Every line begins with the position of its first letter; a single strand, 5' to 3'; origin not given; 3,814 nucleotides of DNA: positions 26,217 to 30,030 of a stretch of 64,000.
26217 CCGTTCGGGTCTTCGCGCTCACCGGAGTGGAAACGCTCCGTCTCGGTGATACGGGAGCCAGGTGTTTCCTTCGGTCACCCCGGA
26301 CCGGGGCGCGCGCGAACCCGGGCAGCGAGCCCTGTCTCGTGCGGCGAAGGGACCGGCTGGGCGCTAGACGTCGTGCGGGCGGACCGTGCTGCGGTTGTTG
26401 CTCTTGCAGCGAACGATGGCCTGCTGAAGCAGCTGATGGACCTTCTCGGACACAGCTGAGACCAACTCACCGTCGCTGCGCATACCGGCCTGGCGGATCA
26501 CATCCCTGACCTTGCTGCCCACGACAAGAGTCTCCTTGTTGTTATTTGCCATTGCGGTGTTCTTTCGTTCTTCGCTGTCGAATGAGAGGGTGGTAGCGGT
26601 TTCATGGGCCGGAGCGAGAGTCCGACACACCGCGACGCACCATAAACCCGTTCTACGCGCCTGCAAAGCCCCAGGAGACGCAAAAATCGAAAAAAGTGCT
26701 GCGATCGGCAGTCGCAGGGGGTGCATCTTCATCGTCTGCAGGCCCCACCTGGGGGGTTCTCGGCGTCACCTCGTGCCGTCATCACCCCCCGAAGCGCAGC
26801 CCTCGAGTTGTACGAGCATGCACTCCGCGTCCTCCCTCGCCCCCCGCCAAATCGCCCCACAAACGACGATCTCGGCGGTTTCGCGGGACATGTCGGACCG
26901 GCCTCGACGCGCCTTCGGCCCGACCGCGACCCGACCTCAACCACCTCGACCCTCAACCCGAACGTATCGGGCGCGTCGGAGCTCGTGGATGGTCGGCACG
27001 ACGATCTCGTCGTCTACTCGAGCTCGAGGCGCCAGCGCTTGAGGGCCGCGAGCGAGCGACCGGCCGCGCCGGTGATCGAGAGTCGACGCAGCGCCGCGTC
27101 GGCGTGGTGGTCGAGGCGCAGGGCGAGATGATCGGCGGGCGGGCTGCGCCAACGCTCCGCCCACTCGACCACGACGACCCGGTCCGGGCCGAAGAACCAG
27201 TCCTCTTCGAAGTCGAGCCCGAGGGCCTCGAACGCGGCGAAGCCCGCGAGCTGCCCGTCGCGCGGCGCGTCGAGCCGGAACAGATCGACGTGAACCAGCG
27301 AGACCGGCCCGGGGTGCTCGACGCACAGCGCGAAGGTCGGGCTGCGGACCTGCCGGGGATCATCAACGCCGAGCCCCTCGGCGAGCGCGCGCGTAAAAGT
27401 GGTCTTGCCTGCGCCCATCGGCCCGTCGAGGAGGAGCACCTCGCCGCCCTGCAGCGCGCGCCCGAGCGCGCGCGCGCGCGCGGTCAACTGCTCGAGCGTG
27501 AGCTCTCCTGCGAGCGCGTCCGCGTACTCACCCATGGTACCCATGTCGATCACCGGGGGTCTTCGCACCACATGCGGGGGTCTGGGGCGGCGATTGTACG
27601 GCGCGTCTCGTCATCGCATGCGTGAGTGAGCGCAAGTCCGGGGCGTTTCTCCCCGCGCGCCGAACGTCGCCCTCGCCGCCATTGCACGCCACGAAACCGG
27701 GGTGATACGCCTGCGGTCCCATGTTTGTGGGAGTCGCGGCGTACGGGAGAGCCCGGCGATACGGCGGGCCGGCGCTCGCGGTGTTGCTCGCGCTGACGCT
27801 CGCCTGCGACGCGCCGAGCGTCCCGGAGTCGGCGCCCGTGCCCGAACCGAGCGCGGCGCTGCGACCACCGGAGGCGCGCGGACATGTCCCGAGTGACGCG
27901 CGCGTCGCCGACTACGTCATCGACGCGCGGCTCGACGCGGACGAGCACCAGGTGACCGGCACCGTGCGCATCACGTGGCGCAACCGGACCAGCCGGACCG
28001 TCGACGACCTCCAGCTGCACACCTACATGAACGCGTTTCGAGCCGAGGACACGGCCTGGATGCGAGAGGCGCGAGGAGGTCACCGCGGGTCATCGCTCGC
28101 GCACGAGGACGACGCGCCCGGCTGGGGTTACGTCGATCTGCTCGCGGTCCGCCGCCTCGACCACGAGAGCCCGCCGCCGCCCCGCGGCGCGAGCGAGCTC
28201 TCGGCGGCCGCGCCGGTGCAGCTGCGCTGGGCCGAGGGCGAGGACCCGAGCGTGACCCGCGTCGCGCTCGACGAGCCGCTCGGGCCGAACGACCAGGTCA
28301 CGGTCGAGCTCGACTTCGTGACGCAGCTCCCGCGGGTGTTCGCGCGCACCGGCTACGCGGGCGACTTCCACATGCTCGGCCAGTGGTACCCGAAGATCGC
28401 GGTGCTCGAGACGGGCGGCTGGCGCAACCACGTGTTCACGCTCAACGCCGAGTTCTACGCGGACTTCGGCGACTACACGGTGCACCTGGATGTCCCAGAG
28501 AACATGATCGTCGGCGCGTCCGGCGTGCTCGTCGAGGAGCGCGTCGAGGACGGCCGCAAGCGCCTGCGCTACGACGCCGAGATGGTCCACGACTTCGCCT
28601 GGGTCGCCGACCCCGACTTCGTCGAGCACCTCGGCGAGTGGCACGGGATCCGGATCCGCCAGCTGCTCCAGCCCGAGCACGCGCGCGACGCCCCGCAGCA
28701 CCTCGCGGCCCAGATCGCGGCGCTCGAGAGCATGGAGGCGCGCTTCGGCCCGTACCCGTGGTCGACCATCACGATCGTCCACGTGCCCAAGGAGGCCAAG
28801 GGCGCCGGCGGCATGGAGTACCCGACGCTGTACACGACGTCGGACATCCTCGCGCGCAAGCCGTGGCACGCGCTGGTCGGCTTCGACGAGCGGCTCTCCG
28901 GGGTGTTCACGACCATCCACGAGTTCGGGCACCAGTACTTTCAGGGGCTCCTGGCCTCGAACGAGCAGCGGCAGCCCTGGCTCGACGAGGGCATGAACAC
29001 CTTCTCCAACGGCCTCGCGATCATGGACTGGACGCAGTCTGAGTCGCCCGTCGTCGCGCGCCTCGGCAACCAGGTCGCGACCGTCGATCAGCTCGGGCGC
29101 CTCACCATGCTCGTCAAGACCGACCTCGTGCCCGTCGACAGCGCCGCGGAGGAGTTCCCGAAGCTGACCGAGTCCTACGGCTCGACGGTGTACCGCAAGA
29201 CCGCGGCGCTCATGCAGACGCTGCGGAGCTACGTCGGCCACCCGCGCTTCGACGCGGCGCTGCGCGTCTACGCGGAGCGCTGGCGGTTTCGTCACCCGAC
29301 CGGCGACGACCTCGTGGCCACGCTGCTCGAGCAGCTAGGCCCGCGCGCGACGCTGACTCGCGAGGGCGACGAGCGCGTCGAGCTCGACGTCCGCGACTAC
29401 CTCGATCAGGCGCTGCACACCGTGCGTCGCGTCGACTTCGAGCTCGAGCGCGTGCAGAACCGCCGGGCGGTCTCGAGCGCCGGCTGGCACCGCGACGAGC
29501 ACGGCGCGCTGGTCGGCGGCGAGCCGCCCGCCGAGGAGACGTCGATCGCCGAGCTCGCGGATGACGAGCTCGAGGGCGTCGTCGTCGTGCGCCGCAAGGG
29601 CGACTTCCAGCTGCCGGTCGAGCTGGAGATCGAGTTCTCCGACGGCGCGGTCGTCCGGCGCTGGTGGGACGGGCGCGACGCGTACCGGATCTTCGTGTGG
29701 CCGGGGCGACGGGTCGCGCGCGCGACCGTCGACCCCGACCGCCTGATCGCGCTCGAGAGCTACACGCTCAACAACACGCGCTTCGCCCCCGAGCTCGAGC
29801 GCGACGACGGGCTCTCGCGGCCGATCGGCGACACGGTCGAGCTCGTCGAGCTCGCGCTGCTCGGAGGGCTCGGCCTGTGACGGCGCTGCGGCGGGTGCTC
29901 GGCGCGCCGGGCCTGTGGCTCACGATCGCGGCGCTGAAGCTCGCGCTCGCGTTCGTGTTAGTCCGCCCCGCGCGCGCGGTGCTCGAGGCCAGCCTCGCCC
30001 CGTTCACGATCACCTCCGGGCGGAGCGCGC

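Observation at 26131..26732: Small histone-fold (DUF1931-like) gene in a low-GC island bounded by a strong hairpin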

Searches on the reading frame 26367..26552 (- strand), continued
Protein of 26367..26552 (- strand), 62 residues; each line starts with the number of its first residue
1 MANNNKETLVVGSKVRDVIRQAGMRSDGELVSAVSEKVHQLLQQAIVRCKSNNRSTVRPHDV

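Call 51: find_encoding_contigs(protein=P0099, flank=4000, max_places=4)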
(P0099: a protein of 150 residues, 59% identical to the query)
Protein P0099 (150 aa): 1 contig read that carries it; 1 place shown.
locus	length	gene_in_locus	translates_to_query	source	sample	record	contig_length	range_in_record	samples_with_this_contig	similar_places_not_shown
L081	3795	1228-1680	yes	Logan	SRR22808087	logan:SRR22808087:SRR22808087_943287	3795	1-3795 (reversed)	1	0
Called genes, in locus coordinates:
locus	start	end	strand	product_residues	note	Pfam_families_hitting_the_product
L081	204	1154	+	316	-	PF04199:Cyclase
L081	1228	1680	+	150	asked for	PF19121:DUF5805 (faint), PF09123:DUF1931 (faint)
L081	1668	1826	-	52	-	-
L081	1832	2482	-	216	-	PF00072:Response_reg, PF00196:GerE, PF08281:Sigma70_r4_2 (weak)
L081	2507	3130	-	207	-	-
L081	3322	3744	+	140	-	PF00072:Response_reg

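Call 52: search_protein_families(library=pfam, proteins=[P0099, P0102], max_evalue=0.01)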
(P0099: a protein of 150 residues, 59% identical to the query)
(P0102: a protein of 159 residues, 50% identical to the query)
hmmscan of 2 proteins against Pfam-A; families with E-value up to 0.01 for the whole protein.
P0099 (150 aa): 4 families
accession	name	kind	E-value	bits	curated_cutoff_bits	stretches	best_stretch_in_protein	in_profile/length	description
PF19121.6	DUF5805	-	1.9e-06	28.6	28.5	1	34-78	15-59/67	Family of unknown function (DUF5805)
PF09123.17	DUF1931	-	2.7e-06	28.1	21.8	0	118-150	21-53/138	Domain of unknown function (DUF1931)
PF02269.22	TFIID-18kDa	-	0.00029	21.2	27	0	120-150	30-60/93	Transcription initiation factor IID, 18kD subunit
PF00808.29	CBFD_NFYB_HMF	-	0.0012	19.5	21.4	0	120-150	31-61/65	Histone-like transcription factor (CBF/NF-Y) and archaeal histone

P0102 (159 aa): 0 families

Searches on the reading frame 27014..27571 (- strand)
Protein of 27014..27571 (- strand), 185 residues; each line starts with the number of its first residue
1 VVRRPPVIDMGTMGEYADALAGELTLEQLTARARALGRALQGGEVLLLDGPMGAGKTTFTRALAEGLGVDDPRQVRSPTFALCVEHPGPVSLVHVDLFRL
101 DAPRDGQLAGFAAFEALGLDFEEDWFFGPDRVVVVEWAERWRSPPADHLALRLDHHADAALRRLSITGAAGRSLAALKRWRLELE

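Call 3: search_protein_families(library=pfam, proteins=[window:27014-27571:-], max_evalue=1)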
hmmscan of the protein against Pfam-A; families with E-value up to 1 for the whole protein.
window:27014-27571:- (185 aa): 21 families
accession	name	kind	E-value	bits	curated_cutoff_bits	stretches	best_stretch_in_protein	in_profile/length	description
PF02367.23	TsaE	-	4.2e-26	91.8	26.6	1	27-157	5-122/128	Threonylcarbamoyl adenosine biosynthesis protein TsaE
PF13191.12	AAA_16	-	0.00022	22.2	32.6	1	28-71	8-52/167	AAA ATPase domain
PF13401.12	AAA_22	-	0.0024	18.6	27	1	42-95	4-53/130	AAA domain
PF13238.12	AAA_18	-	0.0061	17.4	29.4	1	47-69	2-24/128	AAA domain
PF13604.12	AAA_30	-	0.011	15.9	27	1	34-67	8-42/191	AAA domain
PF05729.18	NACHT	-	0.021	15.1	26.7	1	45-84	2-42/167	NACHT domain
PF00005.33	ABC_tran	-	0.027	15.5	25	1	40-65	8-33/137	ABC transporter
PF00004.35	AAA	-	0.031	15.2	21.2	1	46-69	1-24/131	ATPase family associated with various cellular activities (AAA)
PF02224.24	Cytidylate_kin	-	0.031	14.4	26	1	48-69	3-24/211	Cytidylate kinase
PF13671.12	AAA_33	-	0.044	14.5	27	1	45-68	1-24/143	AAA domain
PF01078.27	Mg_chelatase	-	0.044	13.6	20.3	1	32-65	11-44/207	Magnesium chelatase, subunit ChlI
PF25199.1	nSTAND_NTPase5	-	0.055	13.7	34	1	36-64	34-62/145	Novel STAND NTPase 5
PF20720.3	nSTAND3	-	0.07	13.3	27.2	1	38-66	12-40/155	Novel STAND NTPase 3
PF13481.12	AAA_25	-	0.07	13.2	27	1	28-64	18-54/195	AAA domain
PF13086.12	AAA_11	-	0.082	13.1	27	1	33-67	7-41/257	AAA domain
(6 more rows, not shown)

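Call 39: search_protein_families(library=ncbifam, proteins=[window:27014-27571:-], max_evalue=0.01)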
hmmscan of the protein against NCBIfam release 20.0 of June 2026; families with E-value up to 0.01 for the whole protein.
window:27014-27571:- (185 aa): 9 families
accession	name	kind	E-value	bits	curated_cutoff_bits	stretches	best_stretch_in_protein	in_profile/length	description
TIGR00150.1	T6A_YjeE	equivalog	9.9e-18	64.3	60.1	1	31-161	10-128/135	tRNA (adenosine(37)-N6)-threonylcarbamoyltransferase complex ATPase subunit type 1 TsaE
NF007931.0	PRK10646.1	equivalog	7.7e-12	45.4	246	1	33-175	18-148/153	tRNA (adenosine(37)-N6)-threonylcarbamoyltransferase complex ATPase subunit type 1 TsaE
NF006743.0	PRK09270.1-2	equivalog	0.00096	18.3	227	1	22-73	8-58/217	nucleoside/nucleotide kinase family protein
NF000171.1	ABCF_producer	exception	0.0029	16.1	800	1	14-71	346-403/541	TlrC/CarA/OleB/SrmB family ABC-F type ribosomal protection protein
NF000166.1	ABCF_CarA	exception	0.0036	15.5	1050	1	24-70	367-413/556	ABC-F type ribosomal protection protein Car(A)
NF005115.0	PRK06547.1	equivalog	0.004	16.6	173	1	42-65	14-37/172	hypothetical protein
NF010004.0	PRK13477.1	equivalog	0.0057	15.1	524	1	45-68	287-310/514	bifunctional pantoate--beta-alanine ligase/(d)CMP kinase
TIGR01189.1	ccmA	equivalog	0.0062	16.2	131.6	0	37-67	20-49/198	heme ABC exporter ATP-binding protein CcmA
NF010068.0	PRK13548.1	equivalog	0.0088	15.2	261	0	39-67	27-55/261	heme ABC transporter ATP-binding protein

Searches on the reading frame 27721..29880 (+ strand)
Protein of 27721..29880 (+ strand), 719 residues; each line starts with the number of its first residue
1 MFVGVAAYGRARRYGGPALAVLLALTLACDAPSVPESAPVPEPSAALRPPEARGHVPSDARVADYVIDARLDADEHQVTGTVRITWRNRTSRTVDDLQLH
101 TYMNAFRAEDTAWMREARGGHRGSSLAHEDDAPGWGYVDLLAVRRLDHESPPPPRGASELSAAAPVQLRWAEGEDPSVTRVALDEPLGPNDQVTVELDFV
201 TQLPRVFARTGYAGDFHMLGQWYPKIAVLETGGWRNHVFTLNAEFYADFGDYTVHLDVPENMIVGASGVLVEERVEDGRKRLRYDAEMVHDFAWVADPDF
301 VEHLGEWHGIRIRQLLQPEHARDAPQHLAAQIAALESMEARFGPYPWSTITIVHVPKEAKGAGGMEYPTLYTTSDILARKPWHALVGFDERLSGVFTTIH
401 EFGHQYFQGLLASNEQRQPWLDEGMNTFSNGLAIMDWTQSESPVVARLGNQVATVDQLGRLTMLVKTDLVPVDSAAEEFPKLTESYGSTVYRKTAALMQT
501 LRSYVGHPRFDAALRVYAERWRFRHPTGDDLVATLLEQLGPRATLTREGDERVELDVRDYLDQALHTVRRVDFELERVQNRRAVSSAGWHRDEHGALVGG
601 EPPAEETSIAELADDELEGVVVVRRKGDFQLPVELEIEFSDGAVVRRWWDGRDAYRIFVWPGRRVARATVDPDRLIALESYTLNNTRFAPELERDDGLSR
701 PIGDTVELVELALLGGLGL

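Call 39: search_protein_families(library=ncbifam, proteins=[window:27721-29880:+], max_evalue=0.01)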
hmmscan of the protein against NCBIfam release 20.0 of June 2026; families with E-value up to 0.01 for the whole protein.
window:27721-29880:+ (719 aa): 1 family
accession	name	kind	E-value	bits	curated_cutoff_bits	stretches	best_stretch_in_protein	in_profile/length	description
TIGR02412.1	pepN_strep_liv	equivalog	4.2e-09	35.3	591.2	1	332-537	229-425/832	aminopeptidase N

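Call 52: search_protein_families(library=pfam, proteins=[window:27721-29880:+], max_evalue=0.01)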
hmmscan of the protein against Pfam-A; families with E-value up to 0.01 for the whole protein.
window:27721-29880:+ (719 aa): 1 family
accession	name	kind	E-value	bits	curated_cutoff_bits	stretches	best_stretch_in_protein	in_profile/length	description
PF01433.26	Peptidase_M1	-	4e-17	63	27.7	1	331-539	6-207/218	Peptidase family M1 domain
